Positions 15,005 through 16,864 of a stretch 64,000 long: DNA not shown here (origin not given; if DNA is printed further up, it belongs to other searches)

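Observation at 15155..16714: Candidate divergent radical-SAM-like protein encoded divergently from mraZ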

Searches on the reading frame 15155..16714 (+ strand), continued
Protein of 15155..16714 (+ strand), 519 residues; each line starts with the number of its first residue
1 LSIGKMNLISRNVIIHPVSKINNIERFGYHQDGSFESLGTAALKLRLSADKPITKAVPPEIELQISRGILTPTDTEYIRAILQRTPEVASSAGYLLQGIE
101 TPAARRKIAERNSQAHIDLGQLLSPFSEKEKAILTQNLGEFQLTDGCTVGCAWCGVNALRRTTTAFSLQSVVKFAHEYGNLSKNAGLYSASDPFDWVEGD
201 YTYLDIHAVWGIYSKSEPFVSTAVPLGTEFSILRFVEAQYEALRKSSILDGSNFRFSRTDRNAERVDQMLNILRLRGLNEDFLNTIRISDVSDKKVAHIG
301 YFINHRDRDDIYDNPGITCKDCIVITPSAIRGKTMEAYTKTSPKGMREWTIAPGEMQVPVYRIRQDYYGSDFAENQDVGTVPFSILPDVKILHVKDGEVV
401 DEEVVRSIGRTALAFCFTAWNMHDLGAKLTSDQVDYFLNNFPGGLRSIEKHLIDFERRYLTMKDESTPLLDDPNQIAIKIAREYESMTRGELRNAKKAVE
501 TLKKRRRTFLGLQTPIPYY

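Call 27: search_protein_representatives(alignment_id=A1)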
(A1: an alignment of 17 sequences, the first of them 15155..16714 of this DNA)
Query: 17 sequences, 491 profile positions. Proteins with E-value up to 0.001 (for the whole library): 576; up to 1e-10: 397; up to 1e-30: 149. The best 150 are listed.
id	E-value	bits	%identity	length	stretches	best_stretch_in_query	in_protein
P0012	3.1e-182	623.1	-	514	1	11-488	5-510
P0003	2.0e-169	580.9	-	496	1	7-482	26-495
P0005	1.1e-165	568.6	-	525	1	7-488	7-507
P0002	2.8e-163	560.7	-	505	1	22-488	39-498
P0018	3.2e-159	547.3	-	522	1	25-485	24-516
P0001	5.4e-159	546.5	-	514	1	17-489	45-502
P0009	6.8e-155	533.0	-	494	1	22-479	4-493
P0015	7.5e-143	493.3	-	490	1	22-476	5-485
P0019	1.7e-127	442.6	-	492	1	17-483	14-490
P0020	9.3e-120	417.1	-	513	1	18-482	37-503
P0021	2.1e-119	415.9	-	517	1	17-482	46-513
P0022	2.1e-117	409.3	-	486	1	25-485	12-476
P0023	2.3e-108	379.5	-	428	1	22-406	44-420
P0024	3.4e-102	359.2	-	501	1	22-481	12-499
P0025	1.4e-100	353.8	-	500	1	23-475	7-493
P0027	6.2e-83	295.7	-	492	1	27-475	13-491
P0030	1.1e-73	265.1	-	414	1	76-477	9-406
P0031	4.1e-70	253.4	-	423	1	77-475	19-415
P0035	3.6e-60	220.6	-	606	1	11-409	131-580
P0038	9.5e-58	212.6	-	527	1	18-432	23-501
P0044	4.0e-56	207.2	-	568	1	88-453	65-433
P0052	1.4e-53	198.8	-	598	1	38-421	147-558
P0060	6.6e-52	193.3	-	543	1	88-357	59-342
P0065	3.0e-51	191.2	-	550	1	83-454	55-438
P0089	6.1e-45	170.3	-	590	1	88-456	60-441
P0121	1.3e-37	146.1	-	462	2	95-226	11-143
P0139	3.1e-33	131.7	-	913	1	27-340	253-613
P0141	6.6e-33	130.6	-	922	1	88-361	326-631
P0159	1.4e-30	123.0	-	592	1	92-430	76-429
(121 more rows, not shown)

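Call 29: search_protein_families(library=ncbifam, proteins=[P0019, P0024, P0030, P0035, P0044, P0060, P0089, P0121, P0139, P0159], max_evalue=0.01)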
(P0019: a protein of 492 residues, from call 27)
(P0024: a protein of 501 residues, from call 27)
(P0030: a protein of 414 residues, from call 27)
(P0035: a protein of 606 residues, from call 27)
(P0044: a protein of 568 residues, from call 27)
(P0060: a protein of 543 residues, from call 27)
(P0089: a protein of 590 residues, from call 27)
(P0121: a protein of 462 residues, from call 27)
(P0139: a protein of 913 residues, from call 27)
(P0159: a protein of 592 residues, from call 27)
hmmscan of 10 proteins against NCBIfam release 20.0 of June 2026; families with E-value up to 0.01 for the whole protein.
P0019 (492 aa): 0 families

P0024 (501 aa): 1 family
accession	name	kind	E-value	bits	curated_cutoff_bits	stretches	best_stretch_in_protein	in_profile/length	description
TIGR04517.1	rSAM_PoyD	subfamily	8.4e-06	25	325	1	88-219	106-236/446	radical SAM family RiPP maturation amino acid epimerase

P0030 (414 aa): 0 families

P0035 (606 aa): 1 family
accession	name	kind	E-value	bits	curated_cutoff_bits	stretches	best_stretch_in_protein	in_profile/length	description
TIGR04517.1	rSAM_PoyD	subfamily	0.00051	19.1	325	1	259-322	120-184/446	radical SAM family RiPP maturation amino acid epimerase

P0044 (568 aa): 1 family
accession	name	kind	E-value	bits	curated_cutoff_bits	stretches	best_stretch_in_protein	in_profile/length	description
NF011034.0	PRK14464.1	equivalog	0.0012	17.6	422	1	55-126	62-131/348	RNA methyltransferase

P0060 (543 aa): 0 families

P0089 (590 aa): 3 families
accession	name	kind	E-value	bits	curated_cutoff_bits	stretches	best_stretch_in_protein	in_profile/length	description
TIGR04517.1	rSAM_PoyD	subfamily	0.0022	17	325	1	74-183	107-213/446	radical SAM family RiPP maturation amino acid epimerase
TIGR00089.1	TIGR00089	subfamily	0.0024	16.7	251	1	70-115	126-169/429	MiaB/RimO family radical SAM methylthiotransferase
TIGR01579.1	MiaB-like-C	equivalog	0.0054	16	357.05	1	39-110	95-164/416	tRNA (N(6)-L-threonylcarbamoyladenosine(37)-C(2))-methylthiotransferase MtaB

P0121 (462 aa): 1 family
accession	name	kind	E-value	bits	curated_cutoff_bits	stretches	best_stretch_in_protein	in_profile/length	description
TIGR04517.1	rSAM_PoyD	subfamily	7.2e-13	48.3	325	1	17-139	106-230/446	radical SAM family RiPP maturation amino acid epimerase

P0139 (913 aa): 55 families (the best 25 are shown)
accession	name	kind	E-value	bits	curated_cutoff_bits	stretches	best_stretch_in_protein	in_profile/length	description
NF041820.1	daptide_MTase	equivalog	1.1e-16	61.1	175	1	27-234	20-223/243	daptide-type RiPP biosynthesis methyltransferase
NF043040.1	corrin_prot_MT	hypoth_equivalog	2.8e-14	53.1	180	1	40-147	36-148/216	corrinoid protein-associated methyltransferase CpaM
TIGR01934.1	MenG_MenH_UbiE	subfamily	8.9e-14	51.3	158.35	1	36-146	31-141/223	ubiquinone/menaquinone biosynthesis methyltransferase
NF001243.0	PRK00216.1-4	equivalog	3.4e-13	49.5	235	1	34-146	37-151/237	demethylmenaquinone methyltransferase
TIGR01983.1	UbiG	equivalog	3.9e-13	49.2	102.95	1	43-151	48-156/228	bifunctional 2-polyprenyl-6-hydroxyphenol methylase/3-demethylubiquinol 3-O-methyltransferase UbiG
TIGR02021.1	BchM-ChlM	equivalog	8.1e-13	48.3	158.9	1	42-155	52-162/218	magnesium protoporphyrin IX methyltransferase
NF001244.0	PRK00216.1-5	equivalog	9.9e-13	47.9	216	1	35-146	39-153/236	bifunctional demethylmenaquinone methyltransferase/2-methoxy-6-polyprenyl-1,4-benzoquinol methylase UbiE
NF008992.0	PRK12335.1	equivalog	1.2e-12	47.5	303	1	29-146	107-223/289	SAM-dependent methyltransferase TehB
TIGR02752.1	MenG_heptapren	equivalog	2.4e-12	46.9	419.85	1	30-146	31-149/231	demethylmenaquinone methyltransferase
TIGR00477.1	tehB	equivalog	8.5e-12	44.9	219.5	1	28-148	57-176/238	tellurite resistance methyltransferase TehB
NF008264.0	PRK11036.1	equivalog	1.2e-11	44.6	366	1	32-152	33-153/261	tRNA uridine 5-oxyacetic acid(34) methyltransferase CmoM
NF045649.1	2X_seleno_MduS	exception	1.6e-11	43.8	380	1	22-149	19-150/338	methyltransferase domain-containing selenoprotein MduS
NF045667.1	MTase_DVU1556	equivalog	7e-11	42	155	1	33-147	11-120/213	DVU_1556 family methyltransferase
NF051855.1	GlySarMtaseBact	equivalog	9e-11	41.9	350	1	31-260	40-256/259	glycine/sarcosine N-methyltransferase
NF008405.0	PRK11207.1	equivalog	3.1e-10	39.8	218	1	30-149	16-136/198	tellurite resistance methyltransferase TehB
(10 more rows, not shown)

P0159 (592 aa): 1 family
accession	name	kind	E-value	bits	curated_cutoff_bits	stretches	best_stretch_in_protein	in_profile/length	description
NF011553.0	PRK14981.1-5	equivalog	0.0034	17.5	152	0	486-537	13-64/113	DNA-directed RNA polymerase subunit F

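Call 30: search_protein_families(library=pfam, proteins=[P0019, P0024, P0030, P0035, P0044, P0060, P0089, P0121, P0139, P0159], max_evalue=0.01)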
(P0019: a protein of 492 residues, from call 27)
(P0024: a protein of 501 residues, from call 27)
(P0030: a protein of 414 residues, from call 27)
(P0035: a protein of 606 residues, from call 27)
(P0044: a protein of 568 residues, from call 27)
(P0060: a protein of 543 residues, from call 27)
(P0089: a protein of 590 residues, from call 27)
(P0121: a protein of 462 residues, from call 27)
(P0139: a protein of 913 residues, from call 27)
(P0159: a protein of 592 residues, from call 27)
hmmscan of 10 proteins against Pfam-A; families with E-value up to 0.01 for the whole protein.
P0019 (492 aa): 0 families

P0024 (501 aa): 0 families

P0030 (414 aa): 0 families

P0035 (606 aa): 0 families

P0044 (568 aa): 1 family
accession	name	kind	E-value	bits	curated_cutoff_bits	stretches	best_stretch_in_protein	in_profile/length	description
PF04055.27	Radical_SAM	-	3.4e-05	24.5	29.5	1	94-158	1-67/166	Radical SAM superfamily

P0060 (543 aa): 0 families

P0089 (590 aa): 1 family
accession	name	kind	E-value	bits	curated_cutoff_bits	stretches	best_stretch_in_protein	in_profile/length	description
PF04055.27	Radical_SAM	-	0.0016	19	29.5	0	89-122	1-36/166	Radical SAM superfamily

P0121 (462 aa): 1 family
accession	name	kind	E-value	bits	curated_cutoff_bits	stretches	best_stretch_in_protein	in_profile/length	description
PF04055.27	Radical_SAM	-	0.00064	20.4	29.5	1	33-92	1-61/166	Radical SAM superfamily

P0139 (913 aa): 14 families
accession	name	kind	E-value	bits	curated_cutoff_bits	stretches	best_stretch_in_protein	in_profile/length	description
PF13649.12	Methyltransf_25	-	1.1e-22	81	27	1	48-142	1-97/97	Methyltransferase domain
PF13847.12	Methyltransf_31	-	2.7e-19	69.7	27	1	42-161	1-124/145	Methyltransferase domain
PF08241.18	Methyltransf_11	-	1.9e-18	67.3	21.2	1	49-146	1-95/95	Methyltransferase domain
PF03848.20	TehB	-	3.3e-11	43.4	20.4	1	28-147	14-134/193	Tellurite resistance protein TehB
PF01209.24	Ubie_methyltran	-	4.1e-11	43.1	20.1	1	34-146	37-151/233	ubiE/COQ5 methyltransferase family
PF08242.18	Methyltransf_12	-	1.1e-09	39.3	30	1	49-144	1-98/98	Methyltransferase domain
PF13489.12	Methyltransf_23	-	1.3e-08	35.1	27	1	34-233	11-159/164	Methyltransferase domain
PF05175.20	MTS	-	2.3e-08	34.3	23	1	43-164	30-155/170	Methyltransferase small domain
PF01728.25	FtsJ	-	2.1e-06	28.2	24.1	1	35-191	11-160/181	FtsJ-like methyltransferase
PF02353.26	CMAS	-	0.00022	21.1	27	1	31-146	49-164/273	Mycolic acid cyclopropane synthetase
PF00398.26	RrnaAD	-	0.00033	20.3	24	1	30-108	16-93/263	Ribosomal RNA adenine dimethylase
PF00891.24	Methyltransf_2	-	0.00035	20.4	22.3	1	33-147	51-165/210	O-methyltransferase domain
PF09445.16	Methyltransf_15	-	0.00059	19.9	22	1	47-103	3-61/165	RNA cap guanine-N2 methyltransferase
PF05724.17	TPMT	-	0.003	17.7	26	1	24-88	17-81/218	Thiopurine S-methyltransferase (TPMT)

P0159 (592 aa): 0 families

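Call 31: fold_search(model_id=the predicted structure, library=pdb)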
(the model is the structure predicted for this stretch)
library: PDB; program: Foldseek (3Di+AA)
matches with E <= 10: 175; with E <= 0.001: 0
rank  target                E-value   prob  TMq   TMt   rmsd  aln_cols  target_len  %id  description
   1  4m7t                  4.7e-01  0.85  0.22  0.42   4.6       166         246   13  Crystal structure of BtrN in complex with AdoMet and 2-DOIA (released 2013-10-02)
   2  6efn                  8.2e-01  0.09  0.15  0.19  21.0       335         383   11  Structure of a RiPP maturase, SkfB (released 2018-10-24)
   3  1nmb_N                8.6e-01  0.18  0.07  0.10  12.7       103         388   12  THE STRUCTURE OF A COMPLEX BETWEEN THE NC10 ANTIBODY AND INFLUENZA VIRUS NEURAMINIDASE AND COMPARISON WITH THE OVERLAP (released 1995-09-15)
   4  9y4s_G                9.0e-01  0.13  0.11  0.17  18.1       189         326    8  Crystal structure of DNA integrity scanning protein (DisA) from Mycobacterium tuberculosis in complex with cyclic di-A (released 2025-09-17)
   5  8uey_1H               9.5e-01  0.02  0.09  0.11  18.8       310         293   14  In-situ complex I, Deactive class07 (released 2024-06-19)
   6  6pze_A                1.0e+00  0.16  0.07  0.09  12.2       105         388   11  Crystal structure of human NA-45 Fab in complex with neuraminidase Y169aH mutant from A/Shanghai/2/2013 (H7N9) (released 2019-12-04)
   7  8s05_B                1.0e+00  0.03  0.11  0.13  19.2       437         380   11  ArnAB complex an archaeal ortholog of the Sec23/24 core motif (released 2025-10-29)
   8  6pzd_A                1.1e+00  0.15  0.07  0.10  12.7       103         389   13  Crystal structure of the neuraminidase stabilization mutant Y169aH from A/Shanghai/2/2013 (H7N9) (released 2019-12-04)
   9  3nvo_B                1.3e+00  0.75  0.19  0.36   6.6       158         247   11  The Soluble Domain Structure of the ZntB Zn2+ Efflux System (released 2011-03-23)
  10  2aep_A                1.3e+00  0.14  0.07  0.10  12.2       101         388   15  An epidemiologically significant epitope of a 1998 influenza virus neuraminidase forms a highly hydrated interface in  (released 2005-12-20)
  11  4mwl_A                1.3e+00  0.13  0.07  0.09  12.9       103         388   14  Shanghai N9 (released 2013-11-20)
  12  9md2_A                1.3e+00  0.12  0.07  0.09  13.0       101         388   14  Neuraminidase in complex with mAb 5-6 (released 2025-08-27)
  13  2qwa_A                1.5e+00  0.11  0.06  0.08  12.8       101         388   13  THE X-RAY STRUCTURE OF A DRUG RESISTANT VARIANT R292K OF TERN N9 INFLUENZA VIRUS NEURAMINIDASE (released 1998-11-11)
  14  4u0o                  1.6e+00  0.14  0.18  0.30  10.1       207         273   12  Crystal structure of Thermosynechococcus elongatus Lipoyl Synthase 2 complexed with MTA and DTT (released 2014-08-20)
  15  4k38_B                1.6e+00  0.11  0.15  0.19   8.4       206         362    9  Native anSMEcpe with bound AdoMet and Kp18Cys peptide (released 2013-05-08)
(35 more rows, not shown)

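Call 36: find_related_loci(query=A1, collection=genome_contigs, flank=8000)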
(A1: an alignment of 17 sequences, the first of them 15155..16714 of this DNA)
Query A1 (519 aa) in genome_contigs; peptide patterns used: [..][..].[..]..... (x = any residue, [..] = any of these).
17 stretches matched a pattern; 8 encode a relative of the query (tblastn E <= 1e-3); 8 distinct loci.
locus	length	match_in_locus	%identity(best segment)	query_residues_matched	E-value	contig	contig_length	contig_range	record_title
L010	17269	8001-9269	41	70-484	4e-101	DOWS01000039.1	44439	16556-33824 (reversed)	MAG TPA_asm: Candidatus Daviesbacteria bacterium isolate UBA9644 contig_632, whole genome shotgun sequence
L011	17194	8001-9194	30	70-434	4e-49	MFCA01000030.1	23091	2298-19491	MAG: Candidatus Curtissbacteria bacterium RIFOXYA1_FULL_41_14 rifoxya1_full_scaffold_968, whole genome shotgun sequence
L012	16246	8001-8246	33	142-216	1e-6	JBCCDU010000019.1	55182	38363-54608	MAG: Pseudomonadota bacterium isolate P01_A01_bin.91 k141_1220669_length_55182_cov_17.9676, whole genome shotgun sequenc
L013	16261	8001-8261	32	142-225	1e-6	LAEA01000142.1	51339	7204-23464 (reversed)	MAG: Rhodospirillaceae bacterium BRH_c57 BRHa_1003691, whole genome shotgun sequence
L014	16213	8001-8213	34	133-195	3e-6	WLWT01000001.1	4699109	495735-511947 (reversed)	MAG: Gammaproteobacteria bacterium isolate MH-Pat-all_autometa_1-5 scf7180000017258.4699109, whole genome shotgun sequen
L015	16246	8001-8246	34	142-216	3e-6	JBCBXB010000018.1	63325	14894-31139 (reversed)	MAG: Pseudomonadota bacterium isolate J06649_3 k141_153787_length_63325_cov_37.6464, whole genome shotgun sequence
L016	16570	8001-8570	26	142-336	1e-5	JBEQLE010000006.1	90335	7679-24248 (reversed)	MAG: Leptospirales bacterium isolate Y21TTR20magb6s NODE_6_length_90335_cov_4.492455, whole genome shotgun sequence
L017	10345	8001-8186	35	142-195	6e-5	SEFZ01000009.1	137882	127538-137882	MAG: Sphingomonadales bacterium isolate PMG_139 scaffold_179, whole genome shotgun sequence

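Call 38: search_protein_families(library=ncbifam, proteins=[L012:7587-9080:+, L014:7605-9089:+, L016:7584-9083:+, L017:7539-9113:+], max_evalue=0.001)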
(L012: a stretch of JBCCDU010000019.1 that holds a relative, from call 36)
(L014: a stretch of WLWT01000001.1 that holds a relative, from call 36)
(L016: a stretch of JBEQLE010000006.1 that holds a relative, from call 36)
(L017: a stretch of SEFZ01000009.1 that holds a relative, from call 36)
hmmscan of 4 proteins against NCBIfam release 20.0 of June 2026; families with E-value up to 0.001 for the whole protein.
L012:7587-9080:+ (497 aa): 1 family
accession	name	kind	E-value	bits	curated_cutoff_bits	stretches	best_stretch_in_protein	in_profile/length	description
TIGR04517.1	rSAM_PoyD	subfamily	3.1e-142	474.6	325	1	19-481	2-445/446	radical SAM family RiPP maturation amino acid epimerase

L014:7605-9089:+ (494 aa): 2 families
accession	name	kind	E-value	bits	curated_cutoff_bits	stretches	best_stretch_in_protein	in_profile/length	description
TIGR04517.1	rSAM_PoyD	subfamily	4.1e-147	490.7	325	1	21-481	1-443/446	radical SAM family RiPP maturation amino acid epimerase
TIGR04509.1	mod_pep_NH_fam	subfamily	0.00056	19.9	34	0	20-54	3-37/87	NHLP-related RiPP peptide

L016:7584-9083:+ (499 aa): 1 family
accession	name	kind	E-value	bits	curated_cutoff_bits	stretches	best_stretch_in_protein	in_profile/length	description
TIGR04517.1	rSAM_PoyD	subfamily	4.3e-150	500.5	325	1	21-483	3-445/446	radical SAM family RiPP maturation amino acid epimerase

L017:7539-9113:+ (524 aa): 1 family
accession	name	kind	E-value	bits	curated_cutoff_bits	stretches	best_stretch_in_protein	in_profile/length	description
TIGR04517.1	rSAM_PoyD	subfamily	9.1e-143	476.4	325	1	35-514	2-445/446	radical SAM family RiPP maturation amino acid epimerase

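Call 43: list_cluster_members(proteins=[P0001, P0009, P0015, P0019, P0024, P0035, P0044, P0060, P0089, P0121])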
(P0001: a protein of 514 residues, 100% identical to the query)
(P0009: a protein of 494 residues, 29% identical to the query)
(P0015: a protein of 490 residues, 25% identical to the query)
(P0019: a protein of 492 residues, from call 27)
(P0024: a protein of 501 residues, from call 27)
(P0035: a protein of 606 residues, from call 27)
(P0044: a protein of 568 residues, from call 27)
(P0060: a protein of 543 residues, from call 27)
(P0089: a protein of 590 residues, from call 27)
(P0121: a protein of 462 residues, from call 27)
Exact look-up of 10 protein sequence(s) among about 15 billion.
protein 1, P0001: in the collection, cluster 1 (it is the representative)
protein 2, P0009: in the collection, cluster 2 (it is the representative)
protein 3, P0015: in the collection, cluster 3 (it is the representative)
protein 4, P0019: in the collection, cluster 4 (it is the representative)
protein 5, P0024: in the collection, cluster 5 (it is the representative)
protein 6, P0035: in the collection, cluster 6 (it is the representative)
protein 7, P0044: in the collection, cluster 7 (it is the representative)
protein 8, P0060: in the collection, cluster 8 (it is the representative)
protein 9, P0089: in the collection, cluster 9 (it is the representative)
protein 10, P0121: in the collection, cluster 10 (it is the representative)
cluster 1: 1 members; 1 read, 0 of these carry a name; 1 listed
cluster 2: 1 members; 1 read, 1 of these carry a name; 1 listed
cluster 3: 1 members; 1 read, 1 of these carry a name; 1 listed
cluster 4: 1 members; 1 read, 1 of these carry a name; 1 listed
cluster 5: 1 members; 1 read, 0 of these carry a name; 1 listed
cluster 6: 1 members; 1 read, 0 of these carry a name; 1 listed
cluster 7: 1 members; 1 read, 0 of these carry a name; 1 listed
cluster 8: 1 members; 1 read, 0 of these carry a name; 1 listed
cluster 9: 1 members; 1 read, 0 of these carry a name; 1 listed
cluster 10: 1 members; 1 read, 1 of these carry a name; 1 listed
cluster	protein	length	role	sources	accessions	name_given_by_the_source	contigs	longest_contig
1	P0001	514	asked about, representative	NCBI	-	-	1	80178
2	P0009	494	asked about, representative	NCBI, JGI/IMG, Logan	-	hypothetical protein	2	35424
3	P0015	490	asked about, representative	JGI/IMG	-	hypothetical protein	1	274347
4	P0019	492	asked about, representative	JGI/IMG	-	hypothetical protein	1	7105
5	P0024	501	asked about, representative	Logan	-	-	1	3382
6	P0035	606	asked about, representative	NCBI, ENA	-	-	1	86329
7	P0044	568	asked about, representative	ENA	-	-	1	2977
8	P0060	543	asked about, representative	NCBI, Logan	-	-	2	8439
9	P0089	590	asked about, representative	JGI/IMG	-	-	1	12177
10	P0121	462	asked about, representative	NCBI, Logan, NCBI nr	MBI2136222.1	hypothetical protein HYU06_04065 [Candidatus Woesearchaeota archaeon] | hypothetical protein [Candidatus Woesearchaeota archaeon]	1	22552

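Call 50: search_protein_families(library=pfam, proteins=[L005:7491-7982:+, L005:8281-8499:+, L010:7075-7770:+, L010:9343-10443:+, L009:7627-8559:+], max_evalue=0.01)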
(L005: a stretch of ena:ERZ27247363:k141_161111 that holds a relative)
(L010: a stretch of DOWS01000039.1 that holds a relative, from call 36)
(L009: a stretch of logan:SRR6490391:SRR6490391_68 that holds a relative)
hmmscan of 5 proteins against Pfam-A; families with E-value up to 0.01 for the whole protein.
L005:7491-7982:+ (163 aa): 2 families
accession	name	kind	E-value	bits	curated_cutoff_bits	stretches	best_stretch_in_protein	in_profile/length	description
PF00717.28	Peptidase_S24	-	5.6e-06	26.5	23.3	1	15-72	29-84/116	Peptidase S24-like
PF10502.14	Peptidase_S26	-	0.0098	16.3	22.9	0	24-67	27-68/168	Signal peptidase, peptidase S26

L005:8281-8499:+ (72 aa): 0 families

L010:7075-7770:+ (231 aa): 0 families

L010:9343-10443:+ (366 aa): 5 families
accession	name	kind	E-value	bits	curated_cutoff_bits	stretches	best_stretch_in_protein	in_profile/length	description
PF00534.26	Glycos_transf_1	-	7.2e-43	146.5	26.4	1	172-331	4-169/172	Glycosyl transferases group 1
PF13692.12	Glyco_trans_1_4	-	2.6e-34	118.9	27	1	184-320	2-142/142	Glycosyl transferases group 1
PF13524.12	Glyco_trans_1_2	-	2.3e-11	44.3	25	1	200-348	4-143/144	Glycosyl transferase-like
PF20706.3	GT4-conflict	-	4.3e-11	42.9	26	1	162-298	174-323/385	Family 4 Glycosyltransferase in conflict systems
PF13439.12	Glyco_transf_4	-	7.3e-11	42.8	28.5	1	17-172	3-169/170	Glycosyltransferase Family 4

L009:7627-8559:+ (310 aa): 1 family
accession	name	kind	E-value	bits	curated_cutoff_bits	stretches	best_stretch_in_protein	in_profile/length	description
PF13399.11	LytR_C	-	2.1e-05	25.8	22.2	1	221-304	2-86/86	LytR cell envelope-related transcriptional attenuator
